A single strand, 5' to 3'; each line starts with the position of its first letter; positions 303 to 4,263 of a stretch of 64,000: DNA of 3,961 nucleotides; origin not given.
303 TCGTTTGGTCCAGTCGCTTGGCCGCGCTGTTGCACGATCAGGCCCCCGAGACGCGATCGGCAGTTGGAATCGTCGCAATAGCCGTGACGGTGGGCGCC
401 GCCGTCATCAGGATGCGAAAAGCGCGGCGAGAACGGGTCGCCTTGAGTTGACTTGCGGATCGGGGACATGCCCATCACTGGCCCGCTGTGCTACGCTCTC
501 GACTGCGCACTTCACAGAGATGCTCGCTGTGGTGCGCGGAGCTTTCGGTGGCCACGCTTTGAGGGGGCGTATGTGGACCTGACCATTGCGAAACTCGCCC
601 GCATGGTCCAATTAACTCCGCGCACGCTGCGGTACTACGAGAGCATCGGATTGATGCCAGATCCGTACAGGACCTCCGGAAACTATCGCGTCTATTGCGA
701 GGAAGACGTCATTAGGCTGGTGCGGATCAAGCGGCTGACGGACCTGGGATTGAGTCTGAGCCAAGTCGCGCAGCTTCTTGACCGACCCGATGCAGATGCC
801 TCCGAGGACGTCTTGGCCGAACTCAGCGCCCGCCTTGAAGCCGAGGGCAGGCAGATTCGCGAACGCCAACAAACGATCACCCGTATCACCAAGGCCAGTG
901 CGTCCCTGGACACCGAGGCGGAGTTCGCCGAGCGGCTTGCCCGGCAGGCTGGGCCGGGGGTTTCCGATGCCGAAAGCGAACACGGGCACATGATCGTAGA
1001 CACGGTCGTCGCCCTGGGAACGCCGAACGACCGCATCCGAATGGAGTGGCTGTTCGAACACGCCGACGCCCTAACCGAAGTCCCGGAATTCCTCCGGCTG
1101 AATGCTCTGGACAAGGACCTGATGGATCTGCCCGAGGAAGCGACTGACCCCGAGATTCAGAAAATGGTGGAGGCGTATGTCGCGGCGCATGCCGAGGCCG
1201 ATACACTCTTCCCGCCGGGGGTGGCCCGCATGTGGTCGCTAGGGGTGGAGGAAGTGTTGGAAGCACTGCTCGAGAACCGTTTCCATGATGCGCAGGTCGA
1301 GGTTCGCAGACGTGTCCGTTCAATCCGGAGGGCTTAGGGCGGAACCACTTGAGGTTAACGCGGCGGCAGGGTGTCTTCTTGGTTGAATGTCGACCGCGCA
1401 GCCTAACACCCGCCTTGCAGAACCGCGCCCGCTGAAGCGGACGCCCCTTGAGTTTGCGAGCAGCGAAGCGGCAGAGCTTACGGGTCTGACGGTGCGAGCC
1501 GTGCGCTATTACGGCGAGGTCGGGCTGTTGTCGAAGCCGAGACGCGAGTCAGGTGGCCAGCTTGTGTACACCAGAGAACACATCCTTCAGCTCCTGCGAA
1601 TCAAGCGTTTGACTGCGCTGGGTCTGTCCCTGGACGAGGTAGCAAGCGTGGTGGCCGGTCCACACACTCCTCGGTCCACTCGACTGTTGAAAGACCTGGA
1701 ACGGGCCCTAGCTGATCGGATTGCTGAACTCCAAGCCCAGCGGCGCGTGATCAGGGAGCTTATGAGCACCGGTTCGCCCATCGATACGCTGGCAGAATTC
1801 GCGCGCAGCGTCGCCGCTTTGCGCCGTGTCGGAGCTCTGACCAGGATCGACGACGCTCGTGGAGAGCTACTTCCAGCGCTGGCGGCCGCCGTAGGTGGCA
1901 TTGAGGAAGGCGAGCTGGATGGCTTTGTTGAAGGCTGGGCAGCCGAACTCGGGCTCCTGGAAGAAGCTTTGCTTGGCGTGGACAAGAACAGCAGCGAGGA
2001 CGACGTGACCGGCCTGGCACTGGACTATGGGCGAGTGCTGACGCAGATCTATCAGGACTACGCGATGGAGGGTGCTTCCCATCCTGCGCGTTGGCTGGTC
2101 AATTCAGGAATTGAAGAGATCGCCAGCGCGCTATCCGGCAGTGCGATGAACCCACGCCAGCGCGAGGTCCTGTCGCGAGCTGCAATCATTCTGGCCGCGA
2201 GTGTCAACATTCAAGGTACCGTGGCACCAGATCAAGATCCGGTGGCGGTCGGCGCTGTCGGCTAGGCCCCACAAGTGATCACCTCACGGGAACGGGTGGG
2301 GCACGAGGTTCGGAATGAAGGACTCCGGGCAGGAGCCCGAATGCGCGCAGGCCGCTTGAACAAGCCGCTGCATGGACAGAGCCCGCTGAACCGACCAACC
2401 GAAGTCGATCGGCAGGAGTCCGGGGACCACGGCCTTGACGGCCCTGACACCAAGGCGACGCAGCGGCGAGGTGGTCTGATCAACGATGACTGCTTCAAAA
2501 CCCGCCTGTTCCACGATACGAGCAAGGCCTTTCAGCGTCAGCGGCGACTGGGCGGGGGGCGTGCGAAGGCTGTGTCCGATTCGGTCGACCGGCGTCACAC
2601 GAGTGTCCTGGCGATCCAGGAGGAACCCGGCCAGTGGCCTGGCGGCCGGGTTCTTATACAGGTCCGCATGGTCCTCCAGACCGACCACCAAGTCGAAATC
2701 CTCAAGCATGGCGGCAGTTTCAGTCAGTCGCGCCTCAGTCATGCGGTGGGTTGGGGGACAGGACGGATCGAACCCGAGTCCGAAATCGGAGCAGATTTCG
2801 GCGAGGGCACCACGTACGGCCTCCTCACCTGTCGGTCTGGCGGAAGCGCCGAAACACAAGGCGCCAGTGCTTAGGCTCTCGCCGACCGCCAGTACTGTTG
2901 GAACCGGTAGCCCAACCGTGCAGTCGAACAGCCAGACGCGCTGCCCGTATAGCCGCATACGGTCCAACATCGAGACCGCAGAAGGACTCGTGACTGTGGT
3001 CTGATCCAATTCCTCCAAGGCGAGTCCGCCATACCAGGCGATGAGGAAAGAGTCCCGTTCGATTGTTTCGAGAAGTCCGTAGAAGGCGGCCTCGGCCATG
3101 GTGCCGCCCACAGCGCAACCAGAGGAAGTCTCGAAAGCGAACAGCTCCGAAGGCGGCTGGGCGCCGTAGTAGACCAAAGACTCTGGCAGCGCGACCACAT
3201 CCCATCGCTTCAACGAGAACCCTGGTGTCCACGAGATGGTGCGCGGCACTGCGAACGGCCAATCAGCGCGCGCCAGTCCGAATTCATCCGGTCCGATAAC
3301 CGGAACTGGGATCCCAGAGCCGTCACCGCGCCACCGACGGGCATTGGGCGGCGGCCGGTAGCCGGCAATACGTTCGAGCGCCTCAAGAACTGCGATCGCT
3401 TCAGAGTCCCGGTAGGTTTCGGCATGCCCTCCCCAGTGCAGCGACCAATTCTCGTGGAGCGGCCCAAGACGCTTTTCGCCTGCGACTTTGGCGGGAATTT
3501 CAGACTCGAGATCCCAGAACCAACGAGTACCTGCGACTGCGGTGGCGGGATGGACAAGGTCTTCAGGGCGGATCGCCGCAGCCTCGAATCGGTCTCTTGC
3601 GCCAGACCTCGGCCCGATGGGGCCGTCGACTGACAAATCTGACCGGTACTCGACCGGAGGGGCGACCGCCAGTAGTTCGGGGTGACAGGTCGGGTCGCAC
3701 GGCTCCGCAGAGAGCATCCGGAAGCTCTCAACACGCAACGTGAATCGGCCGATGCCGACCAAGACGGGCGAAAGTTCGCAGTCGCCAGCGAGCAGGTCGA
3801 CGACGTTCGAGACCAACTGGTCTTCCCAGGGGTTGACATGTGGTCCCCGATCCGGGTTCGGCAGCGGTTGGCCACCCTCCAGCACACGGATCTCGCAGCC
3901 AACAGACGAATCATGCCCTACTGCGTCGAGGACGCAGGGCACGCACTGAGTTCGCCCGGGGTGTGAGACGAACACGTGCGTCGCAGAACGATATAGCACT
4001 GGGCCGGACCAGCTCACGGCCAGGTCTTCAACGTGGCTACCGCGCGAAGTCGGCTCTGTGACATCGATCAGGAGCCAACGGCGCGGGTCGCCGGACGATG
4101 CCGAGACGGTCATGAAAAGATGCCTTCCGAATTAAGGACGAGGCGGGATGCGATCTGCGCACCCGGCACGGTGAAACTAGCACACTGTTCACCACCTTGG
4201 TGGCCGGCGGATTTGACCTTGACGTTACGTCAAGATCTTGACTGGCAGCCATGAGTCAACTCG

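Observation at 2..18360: Azole + dehydroalanine RiPP gene cluster whose enzyme set fits neither the standard thiopeptide nor the goadsporin layout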

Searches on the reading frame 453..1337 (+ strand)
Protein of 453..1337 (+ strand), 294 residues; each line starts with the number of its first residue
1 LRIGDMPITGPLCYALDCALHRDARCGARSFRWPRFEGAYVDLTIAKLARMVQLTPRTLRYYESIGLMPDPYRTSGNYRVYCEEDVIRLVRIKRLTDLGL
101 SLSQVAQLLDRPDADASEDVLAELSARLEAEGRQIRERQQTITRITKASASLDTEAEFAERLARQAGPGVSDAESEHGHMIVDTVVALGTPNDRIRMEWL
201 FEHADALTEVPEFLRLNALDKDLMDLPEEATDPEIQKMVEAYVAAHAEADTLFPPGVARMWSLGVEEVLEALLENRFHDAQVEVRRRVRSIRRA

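Call 3: search_protein_families(library=pfam, proteins=[window:453-1337:+], max_evalue=0.01)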
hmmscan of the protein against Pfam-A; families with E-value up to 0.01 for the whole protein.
window:453-1337:+ (294 aa): 3 families
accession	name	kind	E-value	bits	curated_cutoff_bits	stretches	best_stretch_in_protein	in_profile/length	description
PF13411.12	MerR_1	-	5.2e-18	65.4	21.6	1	44-110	2-67/69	MerR HTH family regulatory protein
PF00376.29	MerR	-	5.3e-15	55.4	28.2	1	44-81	1-38/38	MerR family regulatory protein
PF09278.17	MerR-DNA-bind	-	0.00038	21.5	25.4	1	88-145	3-62/65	MerR, DNA binding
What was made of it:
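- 453..1337 (+): MerR-family regulator 1 (294 aa). Specific to this lineage. Pfam MerR_1, 65 bits (call 3).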

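Call 5: search_protein_families(library=ncbifam, proteins=[window:453-1337:+], max_evalue=0.01)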
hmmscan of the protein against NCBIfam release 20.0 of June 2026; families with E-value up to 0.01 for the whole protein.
window:453-1337:+ (294 aa): 17 families
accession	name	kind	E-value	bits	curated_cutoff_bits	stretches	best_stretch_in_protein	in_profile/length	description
TIGR02051.1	MerR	equivalog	5.6e-16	58.9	150.85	1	44-146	1-99/124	mercury resistance transcriptional regulator MerR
TIGR02043.1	ZntR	equivalog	9.8e-16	58.1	167.95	1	44-152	3-110/131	Zn(2+)-responsive transcriptional regulator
TIGR02047.1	CadR-PbrR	equivalog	2.2e-15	56.8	151.45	1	44-157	2-117/127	Cd(II)/Pb(II)-responsive transcriptional regulator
NF007069.0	PRK09514.1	equivalog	7.4e-15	55.2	143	1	44-150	3-108/141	Zn(2+)-responsive transcriptional regulator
TIGR02044.1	CueR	equivalog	4.1e-14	52.7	147.4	1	44-140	2-100/127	Cu(I)-responsive transcriptional regulator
NF047375.1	HeatShock_HspR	equivalog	3.4e-13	49.4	105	1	44-112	5-73/92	heat shock protein transcriptional repressor HspR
NF047377.1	heat_HspR_dupli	exception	3.9e-11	42.8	300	1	45-147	8-108/214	heat shock protein transcriptional repressor HspR, fused homodimer type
NF010315.0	PRK13752.1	subfamily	4.7e-11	42.9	261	1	40-147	5-108/144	mercury resistance transcriptional regulator MerR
NF050798.1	TF_FtsR_Actino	equivalog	7.5e-09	36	150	1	54-150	17-116/223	transcriptional regulator FtsR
NF053782.1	ChlnTransRegdde3219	equivalog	6.6e-08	32.4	450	1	44-145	8-105/278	choline utilization transcriptional activator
NF041849.1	trans_regNmlR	equivalog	1.7e-07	31.3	175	1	44-145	2-105/117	stress response transcriptional regulator NmlR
NF052513.1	TransRegCarH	equivalog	7.7e-07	28.7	400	1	43-106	7-70/274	HTH-type transcriptional repressor CarH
NF011617.0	PRK15043.1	equivalog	7.9e-07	28.6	417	1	44-118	5-79/243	HTH-type transcriptional regulator MlrA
TIGR01950.1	SoxR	equivalog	7.6e-06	25.7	116.9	1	43-126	2-86/142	redox-sensitive transcriptional activator SoxR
NF007590.0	PRK10227.1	equivalog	7.9e-06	26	244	1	44-110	2-68/135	Cu(I)-responsive transcriptional regulator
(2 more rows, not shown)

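Call 48: search_protein_families(library=pfam, proteins=[window:453-1337:+], max_evalue=5)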
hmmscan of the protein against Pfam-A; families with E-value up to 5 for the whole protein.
window:453-1337:+ (294 aa): 4 families
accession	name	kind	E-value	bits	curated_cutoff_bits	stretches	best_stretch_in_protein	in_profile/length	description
PF13411.12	MerR_1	-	5.2e-18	65.4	21.6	1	44-110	2-67/69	MerR HTH family regulatory protein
PF00376.29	MerR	-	5.3e-15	55.4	28.2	1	44-81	1-38/38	MerR family regulatory protein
PF09278.17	MerR-DNA-bind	-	0.00038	21.5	25.4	1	88-145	3-62/65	MerR, DNA binding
PF01381.28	HTH_3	-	0.016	15.7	23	1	42-64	9-31/55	Helix-turn-helix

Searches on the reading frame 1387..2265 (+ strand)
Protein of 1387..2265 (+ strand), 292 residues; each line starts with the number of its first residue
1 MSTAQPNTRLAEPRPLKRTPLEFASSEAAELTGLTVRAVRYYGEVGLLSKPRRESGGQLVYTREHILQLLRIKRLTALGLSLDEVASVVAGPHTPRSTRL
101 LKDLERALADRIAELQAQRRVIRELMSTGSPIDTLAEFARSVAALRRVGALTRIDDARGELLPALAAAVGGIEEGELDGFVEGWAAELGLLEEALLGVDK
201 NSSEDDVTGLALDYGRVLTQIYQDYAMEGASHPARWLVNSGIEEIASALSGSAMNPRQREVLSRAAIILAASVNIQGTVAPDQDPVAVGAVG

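Call 3: search_protein_families(library=pfam, proteins=[window:1387-2265:+], max_evalue=0.01)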
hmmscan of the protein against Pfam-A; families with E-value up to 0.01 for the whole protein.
window:1387-2265:+ (292 aa): 3 families
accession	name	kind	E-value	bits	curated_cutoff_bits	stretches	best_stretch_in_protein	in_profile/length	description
PF13411.12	MerR_1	-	2.5e-17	63.2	21.6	1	25-88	3-65/69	MerR HTH family regulatory protein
PF00376.29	MerR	-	3.6e-10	39.9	28.2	1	26-59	3-36/38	MerR family regulatory protein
PF09278.17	MerR-DNA-bind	-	9.7e-05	23.4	25.4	1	68-126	3-59/65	MerR, DNA binding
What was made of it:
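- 1387..2265 (+): MerR-family regulator 2 (292 aa). Specific to this lineage. Pfam MerR_1, 63 bits (call 3).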

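Call 5: search_protein_families(library=ncbifam, proteins=[window:1387-2265:+], max_evalue=0.01)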
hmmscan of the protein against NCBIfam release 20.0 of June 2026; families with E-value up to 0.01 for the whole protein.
window:1387-2265:+ (292 aa): 14 families
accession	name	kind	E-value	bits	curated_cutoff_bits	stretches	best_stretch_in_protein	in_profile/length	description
TIGR02044.1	CueR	equivalog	5.5e-13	49.1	147.4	1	26-129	4-102/127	Cu(I)-responsive transcriptional regulator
TIGR02047.1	CadR-PbrR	equivalog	1.1e-10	41.7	151.45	1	27-128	5-111/127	Cd(II)/Pb(II)-responsive transcriptional regulator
NF007590.0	PRK10227.1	equivalog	2.4e-10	40.6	244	1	26-136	4-109/135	Cu(I)-responsive transcriptional regulator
TIGR02051.1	MerR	equivalog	2.7e-09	37.3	150.85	1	26-126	3-106/124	mercury resistance transcriptional regulator MerR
NF047375.1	HeatShock_HspR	equivalog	2.2e-08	34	105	1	23-90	4-71/92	heat shock protein transcriptional repressor HspR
TIGR02043.1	ZntR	equivalog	1.9e-07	31.3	167.95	1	27-125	6-110/131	Zn(2+)-responsive transcriptional regulator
NF053782.1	ChlnTransRegdde3219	equivalog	2.1e-07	30.7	450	1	28-124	12-104/278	choline utilization transcriptional activator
NF007069.0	PRK09514.1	equivalog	7.4e-07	29.2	143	1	27-127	6-112/141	Zn(2+)-responsive transcriptional regulator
NF041849.1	trans_regNmlR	equivalog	1.6e-06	28.1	175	1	27-118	5-101/117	stress response transcriptional regulator NmlR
TIGR01950.1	SoxR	equivalog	3.3e-06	26.9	116.9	1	26-119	5-103/142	redox-sensitive transcriptional activator SoxR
NF010315.0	PRK13752.1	subfamily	2.4e-05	24.4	261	1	29-126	14-114/144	mercury resistance transcriptional regulator MerR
NF047377.1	heat_HspR_dupli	exception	8.2e-05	22.2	300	1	26-115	9-92/214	heat shock protein transcriptional repressor HspR, fused homodimer type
NF052513.1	TransRegCarH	equivalog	0.00016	21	400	1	26-149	10-128/274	HTH-type transcriptional repressor CarH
NF053740.1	TransRegTnrAGPos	equivalog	0.00045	20.3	140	1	29-85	19-74/108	hypothetical protein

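Call 48: search_protein_families(library=pfam, proteins=[window:1387-2265:+], max_evalue=5)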
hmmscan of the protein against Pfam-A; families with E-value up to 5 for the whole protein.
window:1387-2265:+ (292 aa): 6 families
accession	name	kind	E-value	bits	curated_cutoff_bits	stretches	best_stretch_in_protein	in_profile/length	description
PF13411.12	MerR_1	-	2.5e-17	63.2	21.6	1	25-88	3-65/69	MerR HTH family regulatory protein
PF00376.29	MerR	-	3.6e-10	39.9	28.2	1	26-59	3-36/38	MerR family regulatory protein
PF09278.17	MerR-DNA-bind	-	9.7e-05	23.4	25.4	1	68-126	3-59/65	MerR, DNA binding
PF24174.1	MsddA-like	-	0.014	16.1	27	0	238-266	34-62/137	Bacterial deaminase MsddA-like domain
PF21810.3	DUF6880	-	0.056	12.9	27.3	1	112-172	77-135/472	Family of unknown function (DUF6880)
PF08281.18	Sigma70_r4_2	-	0.93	9.6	25.7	1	25-42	29-46/54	Sigma-70, region 4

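Call 56: find_encoding_contigs(protein=window:1387-2265:+, flank=10000, max_places=2)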
Protein window:1387-2265:+ (292 aa): no gene with exactly this product is on record in the collection.

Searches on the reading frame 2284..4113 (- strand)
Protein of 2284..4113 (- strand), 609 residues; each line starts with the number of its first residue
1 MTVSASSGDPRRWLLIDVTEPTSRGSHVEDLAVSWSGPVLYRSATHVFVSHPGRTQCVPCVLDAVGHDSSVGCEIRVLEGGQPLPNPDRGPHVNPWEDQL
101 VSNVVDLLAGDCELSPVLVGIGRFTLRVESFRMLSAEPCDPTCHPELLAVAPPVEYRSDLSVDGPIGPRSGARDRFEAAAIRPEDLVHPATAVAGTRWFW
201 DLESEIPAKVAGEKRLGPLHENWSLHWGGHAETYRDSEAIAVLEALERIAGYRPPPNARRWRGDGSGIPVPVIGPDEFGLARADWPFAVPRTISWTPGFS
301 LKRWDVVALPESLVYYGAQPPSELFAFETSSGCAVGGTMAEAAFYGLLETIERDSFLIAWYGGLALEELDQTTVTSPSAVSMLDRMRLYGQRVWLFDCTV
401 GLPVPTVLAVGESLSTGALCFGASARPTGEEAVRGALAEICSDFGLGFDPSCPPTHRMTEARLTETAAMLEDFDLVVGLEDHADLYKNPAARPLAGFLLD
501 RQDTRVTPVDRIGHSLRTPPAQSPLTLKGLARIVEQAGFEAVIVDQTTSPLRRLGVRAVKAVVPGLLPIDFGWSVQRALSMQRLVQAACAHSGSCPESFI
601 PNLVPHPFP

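Call 3: search_protein_families(library=pfam, proteins=[window:2284-4113:-], max_evalue=0.01)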
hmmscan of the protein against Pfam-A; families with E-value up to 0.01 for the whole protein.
window:2284-4113:- (609 aa): 1 family
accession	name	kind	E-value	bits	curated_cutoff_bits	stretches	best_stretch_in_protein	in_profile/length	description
PF02624.21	YcaO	-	3.4e-58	198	25.7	1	229-566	2-324/325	YcaO cyclodehydratase, ATP-ad Mg2+-binding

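Call 5: search_protein_families(library=ncbifam, proteins=[window:2284-4113:-], max_evalue=0.01)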
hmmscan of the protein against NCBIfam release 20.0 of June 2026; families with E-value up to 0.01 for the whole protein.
window:2284-4113:- (609 aa): 3 families
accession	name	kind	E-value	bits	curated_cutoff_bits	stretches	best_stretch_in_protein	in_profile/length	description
TIGR03604.1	TOMM_cyclo_SagD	subfamily_domain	2.1e-61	207.9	219.25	1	229-609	1-377/377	thiazole/oxazole-forming peptide maturase, SagD family component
TIGR03266.1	methan_mark_1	equivalog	2.9e-16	59.4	365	1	229-441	57-266/376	YcaO-related McrA-glycine thioamidation protein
TIGR00702.1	TIGR00702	domain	6.3e-11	42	75.65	1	313-440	136-265/377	YcaO-type kinase domain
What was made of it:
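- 2284..4113 (-): YcaO-1, a TOMM-type cyclodehydratase (609 aa). It is inverted here; in relatives it lies between F and SagB on the same strand. Pfam YcaO, 198 bits; TIGR03604, 208 bits (calls 3, 5).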

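Call 59: search_solved_structures(query=window:2284-4113:-, max_evalue=0.01)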
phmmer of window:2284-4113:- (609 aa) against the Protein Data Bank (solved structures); distinct sequences matched with E-value up to 0.01: 4.
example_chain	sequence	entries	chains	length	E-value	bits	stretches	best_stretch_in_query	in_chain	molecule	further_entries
4v1t_A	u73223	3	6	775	2.9e-17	65.3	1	287-449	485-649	LYND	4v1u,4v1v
4bs9_A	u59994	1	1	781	1.5e-16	63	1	287-449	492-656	TRUD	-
7u58_A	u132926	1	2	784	8.1e-16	60.6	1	285-411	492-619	MusD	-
6pe3_A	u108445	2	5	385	4.9e-08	34.9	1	289-442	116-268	Uncharacterized protein MJ1094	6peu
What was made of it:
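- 2284..4113 (-): Best PDB matches LynD, TruD, MusD (call 59).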

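Call 66: list_cluster_members(proteins=[P0012, window:2284-4113:-, window:4251-6281:+, window:6278-7924:+, window:11605-12735:+, window:14900-16600:+, window:12869-13048:+, window:16649-17275:+, window:17272-17760:+, window:7929-10547:+])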
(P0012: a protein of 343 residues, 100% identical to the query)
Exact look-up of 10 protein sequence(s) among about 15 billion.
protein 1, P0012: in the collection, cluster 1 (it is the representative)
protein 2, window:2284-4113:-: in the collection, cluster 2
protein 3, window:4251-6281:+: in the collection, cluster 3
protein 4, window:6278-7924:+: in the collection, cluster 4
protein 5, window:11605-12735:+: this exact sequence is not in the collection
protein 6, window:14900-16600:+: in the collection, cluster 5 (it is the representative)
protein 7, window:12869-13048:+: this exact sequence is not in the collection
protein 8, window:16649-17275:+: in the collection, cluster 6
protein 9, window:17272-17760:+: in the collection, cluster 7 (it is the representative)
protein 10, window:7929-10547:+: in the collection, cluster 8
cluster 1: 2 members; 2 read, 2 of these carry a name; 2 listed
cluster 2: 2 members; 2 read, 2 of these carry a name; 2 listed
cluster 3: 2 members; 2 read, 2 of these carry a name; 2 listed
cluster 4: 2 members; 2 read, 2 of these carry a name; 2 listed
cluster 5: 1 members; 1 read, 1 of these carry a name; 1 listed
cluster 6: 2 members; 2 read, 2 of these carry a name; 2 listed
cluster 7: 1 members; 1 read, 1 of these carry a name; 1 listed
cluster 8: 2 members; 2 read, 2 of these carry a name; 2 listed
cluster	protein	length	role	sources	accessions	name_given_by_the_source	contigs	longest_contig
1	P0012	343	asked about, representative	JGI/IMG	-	hypothetical protein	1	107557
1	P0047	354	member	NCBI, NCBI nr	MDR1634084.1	MAG: hypothetical protein LBS27_04015 [Bifidobacteriaceae bacterium] | hypothetical protein [Bifidobacteriaceae bacterium]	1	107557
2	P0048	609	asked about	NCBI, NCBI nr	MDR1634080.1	MAG: YcaO-like family protein [Bifidobacteriaceae bacterium] | YcaO-like family protein [Bifidobacteriaceae bacterium]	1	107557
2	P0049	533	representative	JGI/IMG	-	ribosomal protein S12 methylthiotransferase accessory factor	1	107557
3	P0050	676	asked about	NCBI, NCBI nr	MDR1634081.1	MAG: hypothetical protein LBS27_04000 [Bifidobacteriaceae bacterium] | hypothetical protein [Bifidobacteriaceae bacterium]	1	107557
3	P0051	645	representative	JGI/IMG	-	CBS domain-containing protein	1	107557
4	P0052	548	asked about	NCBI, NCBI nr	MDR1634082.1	MAG: nitroreductase family protein [Bifidobacteriaceae bacterium] | nitroreductase family protein [Bifidobacteriaceae bacterium]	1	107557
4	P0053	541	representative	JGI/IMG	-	SagB-type dehydrogenase family enzyme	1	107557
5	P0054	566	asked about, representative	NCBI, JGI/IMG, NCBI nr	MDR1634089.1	MAG: YcaO-like family protein [Bifidobacteriaceae bacterium] | ribosomal protein S12 methylthiotransferase accessory factor | YcaO-like family protein [Bifidobacteriaceae bacterium]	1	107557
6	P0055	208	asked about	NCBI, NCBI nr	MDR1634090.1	MAG: hypothetical protein LBS27_04045 [Bifidobacteriaceae bacterium] | hypothetical protein [Bifidobacteriaceae bacterium]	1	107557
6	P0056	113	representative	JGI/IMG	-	hypothetical protein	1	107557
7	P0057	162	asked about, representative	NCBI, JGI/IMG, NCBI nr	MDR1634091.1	MAG: flavodoxin domain-containing protein [Bifidobacteriaceae bacterium] | menaquinone-dependent protoporphyrinogen IX oxidase | flavodoxin domain-containing protein [Bifidobacteriaceae bacterium]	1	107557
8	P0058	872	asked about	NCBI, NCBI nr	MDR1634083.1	MAG: lantibiotic dehydratase family protein [Bifidobacteriaceae bacterium] | lantibiotic dehydratase family protein [Bifidobacteriaceae bacterium]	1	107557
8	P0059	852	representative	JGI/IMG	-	hypothetical protein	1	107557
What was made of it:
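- Tried and rejected: The source contig is known only by protein accessions (call 66).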

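Call 67: find_encoding_contigs(protein=window:2284-4113:-, flank=10000, max_places=2)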
Protein window:2284-4113:- (609 aa): no gene with exactly this product is on record in the collection.
